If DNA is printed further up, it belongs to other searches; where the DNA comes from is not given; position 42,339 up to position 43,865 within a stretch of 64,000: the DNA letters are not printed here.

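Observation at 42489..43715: Soluble globin-coupled histidine kinase sits at the head of the regulatory genes upstream of the cbb3 oxidase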

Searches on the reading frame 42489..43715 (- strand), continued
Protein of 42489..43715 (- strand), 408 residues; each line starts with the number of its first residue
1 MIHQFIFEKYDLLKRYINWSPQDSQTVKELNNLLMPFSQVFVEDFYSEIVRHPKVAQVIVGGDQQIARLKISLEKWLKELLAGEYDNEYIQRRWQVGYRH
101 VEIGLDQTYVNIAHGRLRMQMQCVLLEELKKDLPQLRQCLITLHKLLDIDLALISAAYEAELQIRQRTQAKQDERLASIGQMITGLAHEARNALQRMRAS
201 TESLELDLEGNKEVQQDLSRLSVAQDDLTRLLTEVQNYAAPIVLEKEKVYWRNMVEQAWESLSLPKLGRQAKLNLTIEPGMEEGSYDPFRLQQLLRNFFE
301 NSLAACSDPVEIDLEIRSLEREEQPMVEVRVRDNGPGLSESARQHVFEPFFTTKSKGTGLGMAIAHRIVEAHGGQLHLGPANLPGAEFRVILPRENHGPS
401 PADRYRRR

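Call 22: find_encoding_contigs(protein=P0009, flank=10000, max_places=2)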
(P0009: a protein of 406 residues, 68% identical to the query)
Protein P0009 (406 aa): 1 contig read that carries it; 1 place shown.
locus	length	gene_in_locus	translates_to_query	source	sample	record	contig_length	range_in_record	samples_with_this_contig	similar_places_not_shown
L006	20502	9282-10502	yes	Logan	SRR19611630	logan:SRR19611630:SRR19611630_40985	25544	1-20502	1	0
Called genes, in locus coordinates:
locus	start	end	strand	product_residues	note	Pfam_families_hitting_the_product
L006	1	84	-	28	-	?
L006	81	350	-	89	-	-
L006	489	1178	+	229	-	PF22113:Mtrc-MtrF_II-IV_dom (faint)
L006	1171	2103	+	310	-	PF12837:Fer4_6 (faint), PF13247:Fer4_11, PF00037:Fer4 (weak), PF12797:Fer4_2 (weak), PF13237:Fer4_10 (weak), PF12838:Fer4_7, PF13187:Fer4_9 (weak), PF13247:Fer4_11, +3 more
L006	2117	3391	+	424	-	PF03916:NrfD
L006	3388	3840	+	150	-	PF02082:Rrf2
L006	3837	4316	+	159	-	PF03264:Cytochrom_NNT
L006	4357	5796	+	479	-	PF02335:Cytochrom_C552, PF14522:Cytochrome_C7 (faint)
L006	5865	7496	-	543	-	PF13372:Alginate_exp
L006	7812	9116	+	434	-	-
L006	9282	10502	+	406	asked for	PF11563:Protoglobin, PF02518:HATPase_c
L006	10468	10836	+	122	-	PF00072:Response_reg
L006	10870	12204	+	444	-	PF00072:Response_reg, PF00158:Sigma54_activat, PF14532:Sigma54_activ_2, PF07724:AAA_2 (weak), PF07728:AAA_5, PF00004:AAA (weak), PF25601:AAA_lid_14, PF02954:HTH_8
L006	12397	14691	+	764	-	PF00115:COX1, PF02433:FixO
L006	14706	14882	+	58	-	-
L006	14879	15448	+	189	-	PF14715:FixP_N, PF00034:Cytochrom_C (weak), PF13442:Cytochrome_CBB3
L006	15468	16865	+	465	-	PF12801:Fer4_5, PF13187:Fer4_9 (faint), PF13534:Fer4_17 (faint), PF12837:Fer4_6 (faint), PF12838:Fer4_7 (weak), PF13746:Fer4_18, PF14697:Fer4_21 (faint), PF11614:FixG_C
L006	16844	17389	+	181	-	PF05751:FixH, PF13115:YtkA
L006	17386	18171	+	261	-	PF13386:DsbD_2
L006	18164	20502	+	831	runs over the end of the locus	PF12156:ATPase-cat_bd, PF00403:HMA (faint), PF00122:E1-E2_ATPase, PF00702:Hydrolase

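Call 23: find_encoding_contigs(protein=P0005, flank=10000, max_places=2)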
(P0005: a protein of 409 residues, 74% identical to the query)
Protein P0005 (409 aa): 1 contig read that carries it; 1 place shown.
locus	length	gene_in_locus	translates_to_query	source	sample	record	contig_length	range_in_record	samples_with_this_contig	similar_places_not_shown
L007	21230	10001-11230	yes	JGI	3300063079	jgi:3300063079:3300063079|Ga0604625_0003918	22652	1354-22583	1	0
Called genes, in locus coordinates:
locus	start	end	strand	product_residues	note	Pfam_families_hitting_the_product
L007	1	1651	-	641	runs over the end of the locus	PF00239:Resolvase, PF07508:Recombinase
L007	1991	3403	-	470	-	PF07394:DUF1501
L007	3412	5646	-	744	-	PF07583:PSCyt2, PF07587:PSD1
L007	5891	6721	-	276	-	-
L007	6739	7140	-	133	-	PF01471:PG_binding_1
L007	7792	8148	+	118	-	-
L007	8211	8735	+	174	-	PF12867:DinB_2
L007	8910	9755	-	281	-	PF00657:Lipase_GDSL, PF13472:Lipase_GDSL_2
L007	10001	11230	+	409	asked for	PF11563:Protoglobin, PF02518:HATPase_c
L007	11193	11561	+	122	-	PF00072:Response_reg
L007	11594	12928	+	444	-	PF00072:Response_reg, PF00158:Sigma54_activat, PF14532:Sigma54_activ_2, PF00004:AAA (weak), PF07724:AAA_2 (faint), PF07728:AAA_5, PF25601:AAA_lid_14, PF02954:HTH_8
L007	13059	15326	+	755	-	PF00115:COX1, PF02433:FixO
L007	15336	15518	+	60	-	-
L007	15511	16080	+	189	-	PF14715:FixP_N, PF00034:Cytochrom_C (weak), PF13442:Cytochrome_CBB3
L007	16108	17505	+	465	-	PF12801:Fer4_5, PF13187:Fer4_9 (faint), PF12838:Fer4_7 (weak), PF13183:Fer4_8 (faint), PF13746:Fer4_18, PF11614:FixG_C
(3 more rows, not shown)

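Call 30: find_related_loci(query=A2, collection=genome_contigs, flank=10000)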
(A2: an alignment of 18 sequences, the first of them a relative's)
Query A2 (408 aa) in genome_contigs; peptide patterns used: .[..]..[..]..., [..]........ (x = any residue, [..] = any of these).
599 stretches matched a pattern (row limit reached: there are more); 596 encode a relative of the query (tblastn E <= 1e-3); the best 80 are kept; 80 distinct loci.
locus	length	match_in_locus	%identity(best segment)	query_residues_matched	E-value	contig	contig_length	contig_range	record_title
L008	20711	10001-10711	47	159-395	3e-55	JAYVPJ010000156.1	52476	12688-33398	MAG: Pirellula sp. isolate GL72_DN_metabinner_12 GL72_DN_metabinner_12_155, whole genome shotgun sequence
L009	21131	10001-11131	35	7-393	4e-55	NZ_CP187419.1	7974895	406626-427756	Anatilimnocola sp. NA78 chromosome, complete genome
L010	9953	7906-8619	42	152-394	1e-57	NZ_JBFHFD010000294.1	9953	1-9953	MAG: Novipirellula sp. isolate Mix_sand07.2021.05.G.116 k141_989830_length_9953_cov_26.6276, whole genome shotgun sequen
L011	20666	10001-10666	32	172-393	1e-29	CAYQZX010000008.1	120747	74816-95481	MAG TPA_asm: uncultured Eubacteriales bacterium isolate SRP231805_co4_123 genome assembly, contig: k141_216405, whole ge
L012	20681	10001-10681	34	164-395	3e-29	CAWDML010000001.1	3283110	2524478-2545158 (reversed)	MAG: uncultured delta proteobacterium isolate MFD04944.bin.2.99 genome assembly, contig: contig_11175, whole genome shot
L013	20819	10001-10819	32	129-399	1e-26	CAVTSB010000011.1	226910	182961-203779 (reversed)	MAG: uncultured Bacteroidales bacterium isolate MFD00905.bin.1.144 genome assembly, contig: contig_9117, whole genome sh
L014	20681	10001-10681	34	169-393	8e-26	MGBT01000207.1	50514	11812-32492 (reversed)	MAG: Candidatus Rokubacteria bacterium GWA2_70_23 gwa2_scaffold_7124, whole genome shotgun sequence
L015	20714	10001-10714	28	157-393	1e-25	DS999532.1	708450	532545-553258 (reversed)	Rhodobacteraceae bacterium KLH11 scf_1108856220443 genomic scaffold, whole genome shotgun sequence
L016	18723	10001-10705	31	171-407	2e-25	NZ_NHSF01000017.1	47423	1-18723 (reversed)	Halochromatium salexigens strain DSM 4395 scaffold0017, whole genome shotgun sequence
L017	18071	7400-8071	31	172-393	4e-25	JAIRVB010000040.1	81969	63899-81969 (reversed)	MAG: Chitinispirillales bacterium isolate Ehx436_bin27 k119_2050489, whole genome shotgun sequence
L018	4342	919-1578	31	167-393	2e-25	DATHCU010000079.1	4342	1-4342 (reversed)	MAG TPA_asm: Thermodesulfovibrionales bacterium isolate SMAG_U12375 k141_884566, whole genome shotgun sequence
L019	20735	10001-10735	27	151-393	9e-25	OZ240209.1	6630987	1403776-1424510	MAG: Candidatus Poribacteria bacterium isolate 386b7814-a0df-4328-ba8d-cea90b69f229 genome assembly, chromosome: 1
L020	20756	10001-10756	29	129-393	2e-24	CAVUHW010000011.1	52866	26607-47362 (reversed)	MAG: Nitrospirota bacterium isolate MFD02199.bin.2.126 genome assembly, contig: contig_24772, whole genome shotgun seque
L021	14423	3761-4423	29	174-393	2e-24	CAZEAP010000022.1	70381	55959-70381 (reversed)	MAG TPA_asm: uncultured candidatus Brocadiaceae bacterium isolate binchicken_co17_319 genome assembly, contig: NODE_1223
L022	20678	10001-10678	31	167-393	1e-24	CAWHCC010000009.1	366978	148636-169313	MAG: uncultured Chloroflexia bacterium isolate MFD03804.bin.1.193 genome assembly, contig: contig_7993, whole genome sho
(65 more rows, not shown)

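Call 35: search_protein_families(library=pfam, proteins=[L009:9992-11143:+, L009:11147-11911:+, L009:11908-13320:+, L009:13317-13754:+, L009:14032-15123:+, L009:17202-18770:+, L009:19479-20726:+, L008:9590-10723:+, L008:6882-9395:+], max_evalue=0.001)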
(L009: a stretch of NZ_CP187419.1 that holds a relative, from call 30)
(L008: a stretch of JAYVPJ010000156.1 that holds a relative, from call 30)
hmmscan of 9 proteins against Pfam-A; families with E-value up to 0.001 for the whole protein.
L009:9992-11143:+ (383 aa): 4 families
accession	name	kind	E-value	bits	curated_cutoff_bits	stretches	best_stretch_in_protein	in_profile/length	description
PF11563.14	Protoglobin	-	3.3e-35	121.9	25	1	6-160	4-157/158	Protoglobin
PF02518.31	HATPase_c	-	4.8e-28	98.3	26.4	1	277-382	1-110/111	Histidine kinase-, DNA gyrase B-, and HSP90-like ATPase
PF00512.31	HisKA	-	1.4e-09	38.3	26.9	1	174-236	4-64/66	His Kinase A (phospho-acceptor) domain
PF13581.12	HATPase_c_2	-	3.3e-05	24.3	27.4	1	286-360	40-113/127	Histidine kinase-like ATPase domain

L009:11147-11911:+ (254 aa): 4 families
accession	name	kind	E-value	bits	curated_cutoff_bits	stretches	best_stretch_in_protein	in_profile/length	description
PF00072.30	Response_reg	-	4e-51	172.3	30.2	2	13-123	1-110/111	Response regulator receiver domain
PF23198.2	PDE8A_N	-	1.4e-09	38.4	29.6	1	131-216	12-98/147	PDE8A-like, N-terminal domain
PF06490.17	FleQ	-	2.6e-05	24.9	22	0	132-208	2-76/108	Flagellar regulatory protein FleQ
PF21332.3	AmiR_N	-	0.00022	21.6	27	0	133-242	4-106/111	AmiR, N-terminal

L009:11908-13320:+ (470 aa): 7 families
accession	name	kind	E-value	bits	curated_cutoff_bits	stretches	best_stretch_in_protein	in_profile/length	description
PF02518.31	HATPase_c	-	2.3e-22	80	26.4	1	365-467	2-109/111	Histidine kinase-, DNA gyrase B-, and HSP90-like ATPase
PF00072.30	Response_reg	-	1.1e-21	77.5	30.2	1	15-124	1-110/111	Response regulator receiver domain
PF13426.13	PAS_9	-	7.6e-10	39.4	27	1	146-241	2-103/103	PAS domain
PF13188.13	PAS_8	-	7.8e-09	35.6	21.8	1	136-185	2-48/65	PAS domain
PF00989.32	PAS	-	4.5e-08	33.5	22.6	1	136-222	2-92/113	PAS fold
PF08448.16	PAS_4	-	7.3e-06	26.6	23.1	1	141-243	1-109/110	PAS fold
PF13581.12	HATPase_c_2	-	4.6e-05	23.9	27.4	1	375-464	42-126/127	Histidine kinase-like ATPase domain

L009:13317-13754:+ (145 aa): 1 family
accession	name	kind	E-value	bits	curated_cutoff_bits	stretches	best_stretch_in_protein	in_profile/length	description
PF00072.30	Response_reg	-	1.6e-23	83.4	30.2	1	7-116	1-110/111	Response regulator receiver domain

L009:14032-15123:+ (363 aa): 9 families
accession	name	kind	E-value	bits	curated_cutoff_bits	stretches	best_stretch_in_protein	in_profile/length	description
PF00158.32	Sigma54_activat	-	3.2e-71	238.8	20.2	1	54-220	1-167/168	Sigma-54 interaction domain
PF14532.12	Sigma54_activ_2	-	1e-22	81.3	25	1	55-225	1-138/138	Sigma-54 interaction domain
PF25601.1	AAA_lid_14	-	5.6e-20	71.4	27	1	226-298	1-81/87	AAA+ ATPase lid domain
PF02954.25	HTH_8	-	8.5e-09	35.4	22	1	319-355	6-42/42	Bacterial regulatory protein, Fis family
PF07728.20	AAA_5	-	8.2e-07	29.6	22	1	78-197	2-124/139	AAA domain (dynein-related subfamily)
PF07724.20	AAA_2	-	1.1e-05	26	27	1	78-188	6-114/166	AAA domain (Cdc48 subfamily)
PF00004.35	AAA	-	3.9e-05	24.5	21.2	1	78-210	1-126/131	ATPase family associated with various cellular activities (AAA)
PF13551.12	HTH_29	-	0.00018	21.9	28.1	1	322-356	3-37/64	Winged helix-turn helix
PF13384.12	HTH_23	-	0.00051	20.2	24.6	0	320-356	7-42/50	Homeodomain-like domain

L009:17202-18770:+ (522 aa): 8 families
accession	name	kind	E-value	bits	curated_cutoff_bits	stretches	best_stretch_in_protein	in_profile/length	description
PF13671.12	AAA_33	-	9.5e-24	84.8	27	1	339-481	1-139/143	AAA domain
PF06414.18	Zeta_toxin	-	7.3e-07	29.3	22.3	1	326-466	6-149/199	Zeta toxin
PF01636.29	APH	-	6.7e-06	26.5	23.2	1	64-253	34-213/239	Phosphotransferase enzyme family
PF13207.12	AAA_17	-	1.7e-05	25.6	27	1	344-460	2-122/136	AAA domain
PF13238.12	AAA_18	-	4e-05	24.5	29.4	1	341-420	2-80/128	AAA domain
PF08433.16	KTI12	-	0.0001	22.4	22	1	339-422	3-81/271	Chromatin associated protein KTI12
PF13401.12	AAA_22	-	0.00012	22.9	27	0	338-402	6-65/130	AAA domain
PF06309.17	Torsin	-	0.00018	22.1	27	1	333-400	49-116/127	Torsin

L009:19479-20726:+ (415 aa): 1 family
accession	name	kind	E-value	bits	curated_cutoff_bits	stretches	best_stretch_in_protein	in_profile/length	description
PF00589.27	Phage_integrase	-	1.2e-08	35.3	27.1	1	229-366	2-139/172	Phage integrase family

L008:9590-10723:+ (377 aa): 8 families
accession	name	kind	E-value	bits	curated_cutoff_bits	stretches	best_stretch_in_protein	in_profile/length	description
PF02518.31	HATPase_c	-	2.2e-23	83.2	26.4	1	266-374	2-110/111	Histidine kinase-, DNA gyrase B-, and HSP90-like ATPase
PF00989.32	PAS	-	1.6e-18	67.2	22.6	1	22-133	3-113/113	PAS fold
PF13426.13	PAS_9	-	9.3e-17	61.6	27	1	31-135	2-103/103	PAS domain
PF08448.16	PAS_4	-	2.8e-08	34.4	23.1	1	27-137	2-109/110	PAS fold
PF13188.13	PAS_8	-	9.2e-07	29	21.8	1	22-74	3-52/65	PAS domain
PF24820.1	Diguanyl_cycl_sensor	-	1.2e-05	25.6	28.1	1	28-132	4-109/109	Diguanylate cyclase-like sensor domain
PF00512.31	HisKA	-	7.6e-05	23.1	26.9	1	160-219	3-61/66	His Kinase A (phospho-acceptor) domain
PF08447.18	PAS_3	-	0.00075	20.2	25.6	0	43-111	2-68/89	PAS fold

L008:6882-9395:+ (837 aa): 4 families
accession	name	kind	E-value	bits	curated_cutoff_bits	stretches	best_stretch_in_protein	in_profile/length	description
PF00122.25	E1-E2_ATPase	-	1.6e-44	152.1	28.1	1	330-505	6-181/181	E1-E2 ATPase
PF00702.32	Hydrolase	-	4.3e-22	79.9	26.4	1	526-739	6-190/191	haloacid dehalogenase-like hydrolase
PF12156.14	ATPase-cat_bd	-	6.5e-09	36.9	27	1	28-78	2-59/86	Putative metal-binding domain of cation transport ATPase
PF00403.32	HMA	-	1.3e-06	29.1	24.8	1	112-171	2-61/62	Heavy-metal-associated domain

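Call 45: find_encoding_contigs(protein=P0057, flank=8000, max_places=1)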
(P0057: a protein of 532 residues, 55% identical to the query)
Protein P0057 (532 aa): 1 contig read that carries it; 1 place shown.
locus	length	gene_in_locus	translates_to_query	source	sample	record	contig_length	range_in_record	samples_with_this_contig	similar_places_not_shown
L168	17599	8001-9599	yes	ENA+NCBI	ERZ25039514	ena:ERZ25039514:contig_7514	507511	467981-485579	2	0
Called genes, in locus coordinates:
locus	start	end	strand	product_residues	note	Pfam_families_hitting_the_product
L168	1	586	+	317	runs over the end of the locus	PF00288:GHMP_kinases_N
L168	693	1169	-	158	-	-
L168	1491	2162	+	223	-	-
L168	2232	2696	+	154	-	-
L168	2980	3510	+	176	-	-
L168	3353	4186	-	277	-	PF00270:DEAD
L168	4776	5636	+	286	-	PF01261:AP_endonuc_2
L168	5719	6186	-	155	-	PF00582:Usp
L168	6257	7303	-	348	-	-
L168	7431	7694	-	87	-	PF04972:BON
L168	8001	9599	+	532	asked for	PF11563:Protoglobin, PF00512:HisKA (faint), PF00989:PAS, PF08448:PAS_4, PF13426:PAS_9 (weak), PF08447:PAS_3 (weak), PF02518:HATPase_c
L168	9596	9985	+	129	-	PF00072:Response_reg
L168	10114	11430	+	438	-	PF00072:Response_reg, PF00004:AAA (faint), PF00158:Sigma54_activat, PF14532:Sigma54_activ_2, PF07724:AAA_2 (weak), PF07728:AAA_5, PF25601:AAA_lid_14, PF02954:HTH_8, +1 more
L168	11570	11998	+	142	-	PF00582:Usp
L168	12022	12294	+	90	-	PF14357:DUF4404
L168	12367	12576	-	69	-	-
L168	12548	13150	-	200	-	PF01814:Hemerythrin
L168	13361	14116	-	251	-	-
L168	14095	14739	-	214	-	-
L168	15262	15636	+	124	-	PF00486:Trans_reg_C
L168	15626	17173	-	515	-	PF01970:TctA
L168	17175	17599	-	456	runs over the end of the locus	PF03401:TctC, PF07331:TctB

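Call 46: find_encoding_contigs(protein=P0096, flank=8000, max_places=1)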
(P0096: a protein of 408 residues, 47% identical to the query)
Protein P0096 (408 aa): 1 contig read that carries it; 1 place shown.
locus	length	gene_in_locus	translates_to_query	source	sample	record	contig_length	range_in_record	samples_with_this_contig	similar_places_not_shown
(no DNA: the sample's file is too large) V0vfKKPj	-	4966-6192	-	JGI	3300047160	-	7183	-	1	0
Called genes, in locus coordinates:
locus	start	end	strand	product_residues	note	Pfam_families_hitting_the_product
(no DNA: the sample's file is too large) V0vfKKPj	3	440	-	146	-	?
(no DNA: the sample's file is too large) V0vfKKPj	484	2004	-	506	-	PF03060:NMO, PF21607:FabD_helical_ins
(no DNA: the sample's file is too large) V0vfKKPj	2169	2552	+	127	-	-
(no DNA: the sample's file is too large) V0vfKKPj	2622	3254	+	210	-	-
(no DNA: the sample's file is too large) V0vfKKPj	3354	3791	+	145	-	-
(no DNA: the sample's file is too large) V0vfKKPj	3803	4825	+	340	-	-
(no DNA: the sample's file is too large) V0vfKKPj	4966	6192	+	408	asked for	PF11563:Protoglobin, PF02518:HATPase_c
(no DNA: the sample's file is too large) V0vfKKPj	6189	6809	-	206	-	-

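Call 47: find_encoding_contigs(protein=P0018, flank=8000, max_places=1)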
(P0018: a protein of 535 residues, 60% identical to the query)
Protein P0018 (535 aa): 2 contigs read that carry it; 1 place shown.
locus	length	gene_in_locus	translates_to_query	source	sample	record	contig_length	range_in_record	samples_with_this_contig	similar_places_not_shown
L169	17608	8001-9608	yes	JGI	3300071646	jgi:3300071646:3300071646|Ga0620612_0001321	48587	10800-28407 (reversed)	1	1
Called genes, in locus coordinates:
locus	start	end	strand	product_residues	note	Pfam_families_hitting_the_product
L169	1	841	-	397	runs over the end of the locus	PF13528:Glyco_trans_1_3, PF04101:Glyco_tran_28_C (weak)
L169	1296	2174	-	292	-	PF00702:Hydrolase, PF13344:Hydrolase_6, PF13419:HAD_2 (faint), PF13242:Hydrolase_like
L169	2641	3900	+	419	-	-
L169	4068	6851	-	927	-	PF02739:5_3_exonuc_N, PF01367:5_3_exonuc, PF01612:DNA_pol_A_exo1, PF22619:DNA_polI_exo1 (weak), PF00476:DNA_pol_A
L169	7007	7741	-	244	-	PF01791:DeoC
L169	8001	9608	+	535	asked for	PF11563:Protoglobin, PF02518:HATPase_c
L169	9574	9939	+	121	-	PF00072:Response_reg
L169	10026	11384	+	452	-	PF00072:Response_reg, PF00158:Sigma54_activat, PF14532:Sigma54_activ_2, PF00004:AAA (weak), PF07724:AAA_2 (weak), PF07728:AAA_5, PF25601:AAA_lid_14, PF13384:HTH_23 (weak), +1 more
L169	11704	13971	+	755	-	PF00115:COX1, PF02433:FixO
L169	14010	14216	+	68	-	-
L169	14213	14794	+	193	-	PF14715:FixP_N, PF00034:Cytochrom_C (weak), PF13442:Cytochrome_CBB3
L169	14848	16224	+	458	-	PF12801:Fer4_5, PF12838:Fer4_7 (faint), PF13183:Fer4_8 (faint), PF13187:Fer4_9 (weak), PF13484:Fer4_16 (faint), PF13534:Fer4_17 (faint), PF13746:Fer4_18, PF11614:FixG_C, +1 more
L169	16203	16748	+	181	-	PF05751:FixH, PF13115:YtkA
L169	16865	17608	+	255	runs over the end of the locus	PF13386:DsbD_2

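Call 59: predict_structure(alignment_id=A2)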
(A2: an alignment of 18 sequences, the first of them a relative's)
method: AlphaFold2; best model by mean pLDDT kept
length: 408 residues; sequences in the alignment: 18
mean_pLDDT: 80.9   pTM: 0.46
mean pLDDT of the five models: 80.9, 78.9, 78.8, 77.3, 76.7
residues with pLDDT >= 90: 125; 70-90: 203; 50-70: 65; < 50: 15
segments of 3 or more residues with pLDDT < 50: 398-408
pLDDT, mean of each block of 10 residues (from residue 1): 75 88 93 94 86 67 80 92 90 87 78 90 95 94 93 86 71 58 60 73 78 78 75 58 80 93 80 94 89 90 87 94 86 87 74 54 82 87 87 67 37
secondary structure, 60 per line:
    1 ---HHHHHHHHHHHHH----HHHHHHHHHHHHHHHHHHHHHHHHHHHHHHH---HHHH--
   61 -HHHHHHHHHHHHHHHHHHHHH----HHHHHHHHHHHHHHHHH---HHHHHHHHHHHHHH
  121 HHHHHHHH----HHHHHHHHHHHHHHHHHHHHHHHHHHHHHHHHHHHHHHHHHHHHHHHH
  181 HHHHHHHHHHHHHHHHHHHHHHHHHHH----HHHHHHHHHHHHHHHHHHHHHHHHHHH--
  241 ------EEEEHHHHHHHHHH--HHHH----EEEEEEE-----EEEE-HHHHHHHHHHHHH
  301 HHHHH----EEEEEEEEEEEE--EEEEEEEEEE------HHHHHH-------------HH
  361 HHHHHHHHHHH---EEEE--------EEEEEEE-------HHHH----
elements in order: H4-16 H21-51 H55-58 H62-82 H87-103 H107-128 H133-207 H212-238 E247-250 H251-260 H263-266 E271-277 E283-286 H288-305 E310-321 E324-333 H340-345 H359-371 E375-378 E387-393 H401-404
